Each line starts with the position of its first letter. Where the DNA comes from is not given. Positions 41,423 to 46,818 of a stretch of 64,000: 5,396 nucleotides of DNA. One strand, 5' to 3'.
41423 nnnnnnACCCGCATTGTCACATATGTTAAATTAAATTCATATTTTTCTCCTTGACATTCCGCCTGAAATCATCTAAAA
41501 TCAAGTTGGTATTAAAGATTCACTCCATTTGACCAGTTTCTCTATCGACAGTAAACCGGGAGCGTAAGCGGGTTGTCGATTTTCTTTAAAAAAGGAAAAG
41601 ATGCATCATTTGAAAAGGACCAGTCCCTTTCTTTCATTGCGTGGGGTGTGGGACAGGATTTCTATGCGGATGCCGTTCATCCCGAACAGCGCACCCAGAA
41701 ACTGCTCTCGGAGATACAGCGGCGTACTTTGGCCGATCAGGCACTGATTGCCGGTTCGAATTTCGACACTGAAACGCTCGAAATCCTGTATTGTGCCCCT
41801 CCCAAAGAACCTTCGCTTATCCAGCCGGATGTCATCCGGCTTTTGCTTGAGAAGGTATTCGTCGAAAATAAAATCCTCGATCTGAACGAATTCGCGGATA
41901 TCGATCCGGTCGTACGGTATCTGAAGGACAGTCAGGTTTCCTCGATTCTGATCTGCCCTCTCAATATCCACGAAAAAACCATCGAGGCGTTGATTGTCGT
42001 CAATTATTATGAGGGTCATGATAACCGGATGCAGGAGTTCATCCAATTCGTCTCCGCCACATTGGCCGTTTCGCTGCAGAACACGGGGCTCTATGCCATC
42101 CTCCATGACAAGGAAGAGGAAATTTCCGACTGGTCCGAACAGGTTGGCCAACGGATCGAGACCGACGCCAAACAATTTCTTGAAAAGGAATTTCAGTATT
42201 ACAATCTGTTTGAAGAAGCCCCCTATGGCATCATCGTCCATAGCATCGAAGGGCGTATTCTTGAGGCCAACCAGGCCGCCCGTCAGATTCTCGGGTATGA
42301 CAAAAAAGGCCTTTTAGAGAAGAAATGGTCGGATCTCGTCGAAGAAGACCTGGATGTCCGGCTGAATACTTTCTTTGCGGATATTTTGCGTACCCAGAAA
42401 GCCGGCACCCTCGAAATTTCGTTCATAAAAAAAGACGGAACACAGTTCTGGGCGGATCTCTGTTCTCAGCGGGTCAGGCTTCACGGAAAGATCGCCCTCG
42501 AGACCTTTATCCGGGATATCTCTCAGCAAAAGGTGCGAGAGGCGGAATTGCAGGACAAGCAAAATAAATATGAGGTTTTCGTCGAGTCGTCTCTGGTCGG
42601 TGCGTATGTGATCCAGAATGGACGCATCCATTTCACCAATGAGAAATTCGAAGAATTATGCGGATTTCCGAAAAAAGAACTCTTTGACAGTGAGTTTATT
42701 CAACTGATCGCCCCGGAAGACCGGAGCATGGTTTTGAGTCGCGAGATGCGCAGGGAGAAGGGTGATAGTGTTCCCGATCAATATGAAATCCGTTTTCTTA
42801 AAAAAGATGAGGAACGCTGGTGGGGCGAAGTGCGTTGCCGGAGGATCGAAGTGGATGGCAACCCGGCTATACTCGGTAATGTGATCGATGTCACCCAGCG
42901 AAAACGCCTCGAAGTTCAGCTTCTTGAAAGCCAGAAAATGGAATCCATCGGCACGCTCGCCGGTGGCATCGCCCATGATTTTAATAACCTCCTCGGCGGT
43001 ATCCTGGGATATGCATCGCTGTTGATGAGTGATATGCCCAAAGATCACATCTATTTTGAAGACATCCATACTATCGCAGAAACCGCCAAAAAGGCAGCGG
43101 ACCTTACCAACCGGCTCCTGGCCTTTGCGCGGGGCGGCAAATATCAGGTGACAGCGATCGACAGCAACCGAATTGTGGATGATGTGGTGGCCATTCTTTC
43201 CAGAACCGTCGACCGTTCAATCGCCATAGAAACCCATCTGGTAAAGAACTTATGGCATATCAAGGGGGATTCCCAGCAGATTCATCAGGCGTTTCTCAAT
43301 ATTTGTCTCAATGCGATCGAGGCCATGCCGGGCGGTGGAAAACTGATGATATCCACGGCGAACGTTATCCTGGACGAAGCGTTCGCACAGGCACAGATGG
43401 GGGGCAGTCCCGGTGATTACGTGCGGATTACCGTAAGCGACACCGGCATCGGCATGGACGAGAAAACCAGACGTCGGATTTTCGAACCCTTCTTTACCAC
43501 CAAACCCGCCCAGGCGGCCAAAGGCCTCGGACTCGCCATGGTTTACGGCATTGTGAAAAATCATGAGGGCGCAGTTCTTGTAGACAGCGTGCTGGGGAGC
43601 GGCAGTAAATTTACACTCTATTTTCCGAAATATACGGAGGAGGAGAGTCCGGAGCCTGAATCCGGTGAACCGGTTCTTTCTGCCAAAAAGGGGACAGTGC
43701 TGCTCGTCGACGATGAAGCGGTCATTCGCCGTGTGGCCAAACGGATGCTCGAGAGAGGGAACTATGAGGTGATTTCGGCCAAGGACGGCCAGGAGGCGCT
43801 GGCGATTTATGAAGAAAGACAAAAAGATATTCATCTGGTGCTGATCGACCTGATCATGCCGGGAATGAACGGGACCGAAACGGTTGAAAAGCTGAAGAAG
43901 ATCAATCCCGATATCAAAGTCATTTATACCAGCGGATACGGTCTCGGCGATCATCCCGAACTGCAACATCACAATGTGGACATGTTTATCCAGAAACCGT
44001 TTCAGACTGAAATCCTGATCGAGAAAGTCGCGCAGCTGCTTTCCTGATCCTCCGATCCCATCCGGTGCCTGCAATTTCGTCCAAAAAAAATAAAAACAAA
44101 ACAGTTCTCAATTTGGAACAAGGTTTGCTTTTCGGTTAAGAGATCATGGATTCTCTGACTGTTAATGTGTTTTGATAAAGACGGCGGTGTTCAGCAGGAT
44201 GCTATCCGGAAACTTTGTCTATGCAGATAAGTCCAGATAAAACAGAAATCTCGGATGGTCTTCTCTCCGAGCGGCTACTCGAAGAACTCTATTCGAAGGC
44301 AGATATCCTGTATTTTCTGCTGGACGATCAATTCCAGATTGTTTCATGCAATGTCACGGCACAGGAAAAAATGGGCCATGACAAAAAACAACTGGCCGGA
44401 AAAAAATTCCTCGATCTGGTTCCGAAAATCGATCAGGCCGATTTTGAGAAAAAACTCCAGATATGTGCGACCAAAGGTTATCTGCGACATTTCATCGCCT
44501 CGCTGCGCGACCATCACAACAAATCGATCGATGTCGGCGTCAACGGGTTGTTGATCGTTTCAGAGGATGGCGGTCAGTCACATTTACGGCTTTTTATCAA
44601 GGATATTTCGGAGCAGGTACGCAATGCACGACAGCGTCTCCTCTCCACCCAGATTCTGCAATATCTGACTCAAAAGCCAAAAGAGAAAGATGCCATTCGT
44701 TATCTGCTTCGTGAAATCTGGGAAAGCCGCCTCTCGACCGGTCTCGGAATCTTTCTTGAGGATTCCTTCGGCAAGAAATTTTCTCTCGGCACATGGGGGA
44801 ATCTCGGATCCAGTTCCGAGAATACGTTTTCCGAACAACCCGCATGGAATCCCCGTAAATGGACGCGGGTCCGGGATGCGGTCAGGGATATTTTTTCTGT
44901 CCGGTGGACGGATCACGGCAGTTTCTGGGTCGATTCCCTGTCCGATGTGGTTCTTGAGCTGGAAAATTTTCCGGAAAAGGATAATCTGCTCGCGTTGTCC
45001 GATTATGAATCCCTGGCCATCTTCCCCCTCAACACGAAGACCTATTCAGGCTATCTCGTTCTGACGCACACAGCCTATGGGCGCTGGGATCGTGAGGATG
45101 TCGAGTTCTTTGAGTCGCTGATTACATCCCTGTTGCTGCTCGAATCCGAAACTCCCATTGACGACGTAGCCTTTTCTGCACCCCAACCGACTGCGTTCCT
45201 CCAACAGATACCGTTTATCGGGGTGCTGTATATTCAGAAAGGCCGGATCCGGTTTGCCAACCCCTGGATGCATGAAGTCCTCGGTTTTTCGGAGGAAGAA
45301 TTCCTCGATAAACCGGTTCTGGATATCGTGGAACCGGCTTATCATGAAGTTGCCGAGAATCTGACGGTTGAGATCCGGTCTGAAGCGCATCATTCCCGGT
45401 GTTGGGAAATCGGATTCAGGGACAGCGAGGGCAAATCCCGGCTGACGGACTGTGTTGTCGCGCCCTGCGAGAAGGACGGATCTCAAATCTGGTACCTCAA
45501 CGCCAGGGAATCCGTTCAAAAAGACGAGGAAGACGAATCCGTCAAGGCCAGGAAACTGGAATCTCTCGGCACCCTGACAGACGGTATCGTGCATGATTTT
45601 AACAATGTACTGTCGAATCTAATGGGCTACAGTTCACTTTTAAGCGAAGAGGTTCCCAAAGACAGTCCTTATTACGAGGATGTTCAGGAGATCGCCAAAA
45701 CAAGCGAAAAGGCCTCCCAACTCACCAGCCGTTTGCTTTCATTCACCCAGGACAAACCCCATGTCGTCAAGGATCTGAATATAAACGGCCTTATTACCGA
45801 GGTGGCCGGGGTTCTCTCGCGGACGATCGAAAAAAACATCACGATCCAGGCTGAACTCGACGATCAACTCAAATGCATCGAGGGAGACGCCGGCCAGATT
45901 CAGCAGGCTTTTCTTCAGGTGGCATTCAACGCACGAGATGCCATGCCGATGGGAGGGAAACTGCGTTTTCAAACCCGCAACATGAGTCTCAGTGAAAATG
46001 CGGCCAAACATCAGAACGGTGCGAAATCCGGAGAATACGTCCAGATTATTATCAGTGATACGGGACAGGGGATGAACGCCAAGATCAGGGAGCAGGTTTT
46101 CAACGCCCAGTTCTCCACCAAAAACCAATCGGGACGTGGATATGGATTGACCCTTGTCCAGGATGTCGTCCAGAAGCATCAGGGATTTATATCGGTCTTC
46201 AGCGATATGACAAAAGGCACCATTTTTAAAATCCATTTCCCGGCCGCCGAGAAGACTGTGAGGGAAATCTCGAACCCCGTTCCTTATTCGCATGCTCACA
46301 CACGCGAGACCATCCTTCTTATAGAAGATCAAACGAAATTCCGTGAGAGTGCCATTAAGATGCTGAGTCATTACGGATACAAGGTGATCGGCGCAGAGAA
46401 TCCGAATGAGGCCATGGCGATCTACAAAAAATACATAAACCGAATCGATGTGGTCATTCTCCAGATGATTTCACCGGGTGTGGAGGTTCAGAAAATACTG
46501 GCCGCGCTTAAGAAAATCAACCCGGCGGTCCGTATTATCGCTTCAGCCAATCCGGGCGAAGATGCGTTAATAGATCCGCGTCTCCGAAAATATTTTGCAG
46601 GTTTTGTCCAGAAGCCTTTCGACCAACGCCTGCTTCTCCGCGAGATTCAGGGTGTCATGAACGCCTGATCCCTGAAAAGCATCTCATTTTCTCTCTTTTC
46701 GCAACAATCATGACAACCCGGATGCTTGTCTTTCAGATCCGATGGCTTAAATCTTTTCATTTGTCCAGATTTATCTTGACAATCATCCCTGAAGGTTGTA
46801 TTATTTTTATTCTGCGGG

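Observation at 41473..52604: Sigma-54-centred signalling island mixing complete hybrid kinases with kinase-like proteins that cannot bind ATP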

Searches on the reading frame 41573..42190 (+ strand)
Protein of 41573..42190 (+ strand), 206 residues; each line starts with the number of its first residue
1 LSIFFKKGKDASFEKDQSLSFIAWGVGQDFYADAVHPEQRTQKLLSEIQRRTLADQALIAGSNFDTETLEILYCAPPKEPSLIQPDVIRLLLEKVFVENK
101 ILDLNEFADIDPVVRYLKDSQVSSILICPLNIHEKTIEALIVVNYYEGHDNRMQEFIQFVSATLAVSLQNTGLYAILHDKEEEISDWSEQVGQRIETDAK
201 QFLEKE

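Call 67: search_protein_families(library=pfam, proteins=[window:41573-42190:+], max_evalue=0.1)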
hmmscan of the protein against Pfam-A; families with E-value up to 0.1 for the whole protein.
window:41573-42190:+ (206 aa): 1 family
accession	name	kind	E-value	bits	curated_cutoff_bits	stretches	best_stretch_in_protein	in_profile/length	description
PF01590.32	GAF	-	0.016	16.2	22.4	1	37-168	2-133/133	GAF domain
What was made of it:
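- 41573..44047 (+): HK1: soluble hybrid histidine kinase (weak GAF, 2 PAS, HisKA, HATPase_c, receiver), CckA-like. GAF is weak, E = 0.016 (call 67).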

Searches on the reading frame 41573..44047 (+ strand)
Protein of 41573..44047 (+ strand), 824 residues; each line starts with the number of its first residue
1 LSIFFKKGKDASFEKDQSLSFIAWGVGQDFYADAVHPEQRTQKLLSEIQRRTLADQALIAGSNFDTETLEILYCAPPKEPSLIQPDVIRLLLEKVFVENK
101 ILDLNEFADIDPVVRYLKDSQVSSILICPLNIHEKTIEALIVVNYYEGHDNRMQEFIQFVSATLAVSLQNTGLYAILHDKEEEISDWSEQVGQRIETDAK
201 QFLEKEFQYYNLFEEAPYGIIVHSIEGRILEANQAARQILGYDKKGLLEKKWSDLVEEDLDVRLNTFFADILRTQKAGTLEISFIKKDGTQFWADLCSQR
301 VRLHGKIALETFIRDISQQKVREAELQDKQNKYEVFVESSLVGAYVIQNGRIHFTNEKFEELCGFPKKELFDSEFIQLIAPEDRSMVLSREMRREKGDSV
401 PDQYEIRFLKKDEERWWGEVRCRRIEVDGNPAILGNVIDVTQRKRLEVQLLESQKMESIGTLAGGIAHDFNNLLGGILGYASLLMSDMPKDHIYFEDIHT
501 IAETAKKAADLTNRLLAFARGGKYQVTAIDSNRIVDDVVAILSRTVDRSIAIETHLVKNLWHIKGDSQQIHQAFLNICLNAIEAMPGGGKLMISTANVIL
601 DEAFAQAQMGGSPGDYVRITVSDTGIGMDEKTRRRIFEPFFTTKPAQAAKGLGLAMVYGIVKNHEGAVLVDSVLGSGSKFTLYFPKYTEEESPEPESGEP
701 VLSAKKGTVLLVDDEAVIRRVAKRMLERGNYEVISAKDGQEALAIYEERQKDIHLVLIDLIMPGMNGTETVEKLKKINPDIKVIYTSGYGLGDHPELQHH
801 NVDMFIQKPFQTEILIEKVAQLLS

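Call 3: search_protein_families(library=pfam, proteins=[window:41573-44047:+], max_evalue=0.01)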
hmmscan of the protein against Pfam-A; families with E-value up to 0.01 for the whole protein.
window:41573-44047:+ (824 aa): 10 families
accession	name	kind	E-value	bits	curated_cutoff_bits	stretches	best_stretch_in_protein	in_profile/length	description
PF13426.13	PAS_9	-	1.2e-25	90.2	27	2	218-318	2-103/103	PAS domain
PF00989.32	PAS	-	4.6e-23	81.8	22.6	2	209-306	3-101/113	PAS fold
PF00072.30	Response_reg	-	1.7e-21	76.9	30.2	1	709-819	1-110/111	Response regulator receiver domain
PF02518.31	HATPase_c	-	1.4e-20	74.2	26.4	1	565-686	1-109/111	Histidine kinase-, DNA gyrase B-, and HSP90-like ATPase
PF08447.18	PAS_3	-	9.4e-16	58.3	25.6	2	230-297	2-71/89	PAS fold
PF13188.13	PAS_8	-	2.2e-14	53.2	21.8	2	209-261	3-52/65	PAS domain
PF08448.16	PAS_4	-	1.2e-10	42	23.1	1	213-320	1-109/110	PAS fold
PF00512.31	HisKA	-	3.1e-08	34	26.9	1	460-521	3-63/66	His Kinase A (phospho-acceptor) domain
PF24820.1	Diguanyl_cycl_sensor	-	0.0017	18.7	28.1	0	220-293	9-88/109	Diguanylate cyclase-like sensor domain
PF18095.7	PAS_12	-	0.0051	16.8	22.6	0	212-260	51-99/153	UPF0242 C-terminal PAS-like domain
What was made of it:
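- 41573..44047 (+): Pfam (call 3).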

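Call 51: search_protein_families(library=ncbifam, proteins=[window:41573-44047:+], max_evalue=0.00001)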
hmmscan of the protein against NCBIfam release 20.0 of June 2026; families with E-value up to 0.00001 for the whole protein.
window:41573-44047:+ (824 aa): 124 families (the best 25 are shown)
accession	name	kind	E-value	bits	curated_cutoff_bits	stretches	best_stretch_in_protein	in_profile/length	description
NF046020.1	HisKinCckABruc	equivalog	4.3e-105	352.4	1000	1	210-823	222-867/868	cell cycle histidine kinase CckA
NF010076.0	PRK13557.1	subfamily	3.7e-92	309.5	631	1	351-823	54-533/540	histidine kinase famiy protein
NF046026.1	HisKinCckACaul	equivalog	6.3e-92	308.8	1000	1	347-823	203-676/678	cell cycle histidine kinase CckA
NF010411.0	PRK13837.1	equivalog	4.2e-78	263.2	647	1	440-816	431-805/828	two-component system VirA-like sensor kinase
NF008468.0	PRK11360.1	equivalog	5.1e-59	200.2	646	1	325-691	262-613/616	two-component system sensor histidine kinase AtoS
NF052574.1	HisKinEspCMyxo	equivalog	1.4e-58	198.7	1200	1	346-821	302-781/785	serine histidine kinase EspC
NF052573.1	HisKinEspAMyxo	equivalog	9.9e-54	182.6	1400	1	312-781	239-705/755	serine histidine kinase EspA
NF047874.1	MASE3_PAS_HK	subfamily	1.3e-41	143.2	560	3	320-451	254-389/655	MASE3 domain-containing sensor histidine kinase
TIGR00229.1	sensory_box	domain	2.2e-39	134.4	22.9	2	204-326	2-126/126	PAS domain S-box protein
NF046044.1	PnpS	equivalog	5.4e-37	127.7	400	1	319-685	43-390/390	two-component system histidine kinase PnpS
TIGR02956.1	TMAO_torS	equivalog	2.4e-35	121.9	676.5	1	467-823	472-820/967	TMAO reductase system sensor histidine kinase/response regulator TorS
NF007688.0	PRK10364.1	equivalog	2.9e-35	121.9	479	1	443-690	224-455/460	two-component system sensor histidine kinase ZraS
NF047466.1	hybrid_RR_LvrB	exception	1.8e-34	119.5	500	1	443-686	136-376/377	hybrid histidine kinase/response regulator LvrB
NF008302.0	PRK11091.1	equivalog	5.1e-33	114.2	838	1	309-822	133-642/779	aerobic respiration two-component sensor histidine kinase ArcB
NF041947.1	LuxQ_Vibrio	equivalog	5.3e-32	110.6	1200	1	467-776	480-790/843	quorum-sensing autoinducer 2 sensor kinase/phosphatase LuxQ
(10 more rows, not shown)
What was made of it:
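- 41573..44047 (+): The top NCBIfam hit is CckA at 352 bits, below the cut-off (call 51).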

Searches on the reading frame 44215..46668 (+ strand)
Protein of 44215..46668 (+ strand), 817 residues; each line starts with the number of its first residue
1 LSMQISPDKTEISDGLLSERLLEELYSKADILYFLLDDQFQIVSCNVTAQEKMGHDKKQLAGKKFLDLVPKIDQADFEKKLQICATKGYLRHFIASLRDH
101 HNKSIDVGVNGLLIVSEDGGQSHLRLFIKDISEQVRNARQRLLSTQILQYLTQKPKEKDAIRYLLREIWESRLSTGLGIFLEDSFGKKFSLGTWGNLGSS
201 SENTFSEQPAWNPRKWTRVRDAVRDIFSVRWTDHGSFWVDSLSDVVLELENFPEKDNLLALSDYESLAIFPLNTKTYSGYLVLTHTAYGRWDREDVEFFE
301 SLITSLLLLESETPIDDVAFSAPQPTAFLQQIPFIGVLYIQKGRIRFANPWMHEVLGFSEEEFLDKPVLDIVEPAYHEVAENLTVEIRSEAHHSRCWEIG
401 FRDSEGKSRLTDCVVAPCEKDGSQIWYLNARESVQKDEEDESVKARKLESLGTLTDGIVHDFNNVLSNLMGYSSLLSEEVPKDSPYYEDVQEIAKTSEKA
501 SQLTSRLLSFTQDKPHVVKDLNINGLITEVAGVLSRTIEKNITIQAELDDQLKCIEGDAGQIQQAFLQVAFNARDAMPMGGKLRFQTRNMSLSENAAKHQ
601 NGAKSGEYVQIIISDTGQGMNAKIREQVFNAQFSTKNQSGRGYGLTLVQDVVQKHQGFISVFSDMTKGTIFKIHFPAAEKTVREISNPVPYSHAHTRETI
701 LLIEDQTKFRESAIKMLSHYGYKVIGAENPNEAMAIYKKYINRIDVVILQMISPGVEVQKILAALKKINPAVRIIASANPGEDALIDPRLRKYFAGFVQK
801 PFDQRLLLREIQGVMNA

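Call 3: search_protein_families(library=pfam, proteins=[window:44215-46668:+], max_evalue=0.01)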
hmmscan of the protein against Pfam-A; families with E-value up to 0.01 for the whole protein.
window:44215-46668:+ (817 aa): 9 families
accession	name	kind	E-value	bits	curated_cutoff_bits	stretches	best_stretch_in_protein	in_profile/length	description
PF02518.31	HATPase_c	-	2.2e-15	57.5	26.4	1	557-678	1-110/111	Histidine kinase-, DNA gyrase B-, and HSP90-like ATPase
PF13426.13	PAS_9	-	1.3e-13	51.6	27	2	33-133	4-103/103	PAS domain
PF00989.32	PAS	-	4e-12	46.6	22.6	2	22-131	3-113/113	PAS fold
PF08448.16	PAS_4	-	1.8e-10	41.4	23.1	1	34-104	9-77/110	PAS fold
PF00072.30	Response_reg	-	2.8e-09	37.6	30.2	1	700-811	1-110/111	Response regulator receiver domain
PF00512.31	HisKA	-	7e-07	29.6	26.9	1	451-512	2-62/66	His Kinase A (phospho-acceptor) domain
PF13188.13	PAS_8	-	1.2e-05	25.5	21.8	0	328-382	6-60/65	PAS domain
PF08447.18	PAS_3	-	0.00025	21.7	25.6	0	347-422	3-80/89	PAS fold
PF00834.25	Ribul_P_3_epim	-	0.0005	20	21.1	1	692-779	76-164/198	Ribulose-phosphate 3 epimerase family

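Call 51: search_protein_families(library=ncbifam, proteins=[window:44215-46668:+], max_evalue=0.00001)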
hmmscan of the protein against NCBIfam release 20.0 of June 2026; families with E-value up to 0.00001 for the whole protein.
window:44215-46668:+ (817 aa): 59 families (the best 25 are shown)
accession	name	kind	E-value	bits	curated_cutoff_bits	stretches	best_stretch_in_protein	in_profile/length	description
NF010076.0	PRK13557.1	subfamily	4.7e-71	239.8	631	1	415-816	124-534/540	histidine kinase famiy protein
NF010411.0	PRK13837.1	equivalog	5.6e-66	223.1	647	1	444-808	443-805/828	two-component system VirA-like sensor kinase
NF046020.1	HisKinCckABruc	equivalog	4.4e-65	220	1000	1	435-814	464-866/868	cell cycle histidine kinase CckA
NF046026.1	HisKinCckACaul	equivalog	1.3e-59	202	1000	1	343-763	206-624/678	cell cycle histidine kinase CckA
NF008468.0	PRK11360.1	equivalog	1.1e-41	143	646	1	341-682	286-613/616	two-component system sensor histidine kinase AtoS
NF007688.0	PRK10364.1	equivalog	4.1e-32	111.5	479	1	424-679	214-453/460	two-component system sensor histidine kinase ZraS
NF052574.1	HisKinEspCMyxo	equivalog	6.8e-31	107.2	1200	1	342-771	307-737/785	serine histidine kinase EspC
TIGR02956.1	TMAO_torS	equivalog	1.5e-24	86.2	676.5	1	519-816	535-821/967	TMAO reductase system sensor histidine kinase/response regulator TorS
NF052573.1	HisKinEspAMyxo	equivalog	1.1e-23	83.2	1400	1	341-772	272-705/755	serine histidine kinase EspA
NF047874.1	MASE3_PAS_HK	subfamily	1.4e-23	83.6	560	1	605-685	548-633/655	MASE3 domain-containing sensor histidine kinase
NF046044.1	PnpS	equivalog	7.1e-23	81.2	400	1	335-676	66-390/390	two-component system histidine kinase PnpS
NF008293.1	PRK11073.1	equivalog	1.1e-22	80.7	240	1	344-676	28-346/349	nitrogen regulation protein NR(II)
NF047466.1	hybrid_RR_LvrB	exception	1.9e-22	79.9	500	1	438-677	139-376/377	hybrid histidine kinase/response regulator LvrB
NF041777.1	sens_FixL_Rhizob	equivalog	2.8e-20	72.4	850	1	439-680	250-484/485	sensor protein FixL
NF053867.1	SprKinKinDBac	equivalog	1e-19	70.4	775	1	436-679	271-499/500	sporulation kinase KinD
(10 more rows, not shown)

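Call 52: find_homologous_proteins(query=window:44215-46668:+, max_evalue=1e-60)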
Query window:44215-46668:+ (817 aa): 20 proteins with E <= 1e-60 among 8000 candidates.
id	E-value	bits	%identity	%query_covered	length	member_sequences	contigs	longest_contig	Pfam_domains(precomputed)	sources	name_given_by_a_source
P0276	0.0e+0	1842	100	100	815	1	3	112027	PF13426.14,PF13188.14,PF08448.17,PF02518.32,PF00512.32,PF00989.32,PF00072.31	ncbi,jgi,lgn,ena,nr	ncbi:MAG TPA: PAS domain S-box protein [bacterium]|nr:PAS domain S-box protein [bacterium]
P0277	0.0e+0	1337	73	100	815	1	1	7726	PF13426.14,PF08448.17,PF02518.32,PF00512.32,PF00989.32,PF00072.31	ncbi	-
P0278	0.0e+0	1033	57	100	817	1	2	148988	PF13426.14,PF08448.17,PF02518.32,PF00512.32,PF00989.32,PF00072.31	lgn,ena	-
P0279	4.8e-270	916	51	100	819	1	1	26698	PF13426.14,PF13188.14,PF08448.17,PF02518.32,PF00512.32,PF00989.32,PF00072.31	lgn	-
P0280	6.0e-267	906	50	100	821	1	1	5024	PF13426.14,PF08448.17,PF02518.32,PF00512.32,PF00989.32,PF00072.31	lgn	-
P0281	1.3e-262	892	49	100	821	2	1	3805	PF13426.14,PF08448.17,PF02518.32,PF00512.32,PF00989.32,PF00072.31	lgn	-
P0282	2.9e-255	867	49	98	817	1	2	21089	PF13426.14,PF08448.17,PF02518.32,PF00512.32,PF00989.32,PF00072.31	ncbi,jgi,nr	ncbi:PAS domain S-box protein [candidate division KSB1 bacterium]|nr:PAS domain S-box protein [candi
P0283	1.9e-213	729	43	100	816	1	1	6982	PF08447.19,PF13426.14,PF08448.17,PF02518.32,PF00512.32,PF00989.32,PF00072.31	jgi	-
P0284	1.3e-206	707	43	100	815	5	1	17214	PF08447.19,PF13426.14,PF08448.17,PF02518.32,PF00512.32,PF00989.32,PF00072.31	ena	-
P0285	1.6e-195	670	41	100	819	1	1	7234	PF08447.19,PF13426.14,PF08448.17,PF02518.32,PF00512.32,PF00989.32,PF00072.31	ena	-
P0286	5.1e-194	665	40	100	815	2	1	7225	PF08447.19,PF13426.14,PF08448.17,PF02518.32,PF00512.32,PF00989.32,PF00072.31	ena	-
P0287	8.8e-190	651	41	100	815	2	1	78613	PF13426.14,PF13188.14,PF24820.2,PF08448.17,PF02518.32,PF00512.32,PF00989.32,PF00072.31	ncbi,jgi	-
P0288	2.3e-175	603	39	98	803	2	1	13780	PF13426.14,PF08448.17,PF02518.32,PF00989.32,PF00072.31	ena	-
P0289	1.3e-174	601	39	98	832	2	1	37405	PF08447.19,PF13426.14,PF08448.17,PF02518.32,PF00512.32,PF00989.32,PF00072.31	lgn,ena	-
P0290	1.1e-169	584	38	100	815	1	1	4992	PF13426.14,PF08448.17,PF02518.32,PF00989.32,PF00072.31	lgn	-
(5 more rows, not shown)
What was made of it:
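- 44215..46668 (+): HK2: second hybrid kinase (PAS, HisKA, HATPase_c, atypical receiver with Gln at the phospho-site). The annotated start is the ATG at 44221 (P0276, 815 aa, call 52).
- Checked: The annotated start is the ATG at 44221 (call 52).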
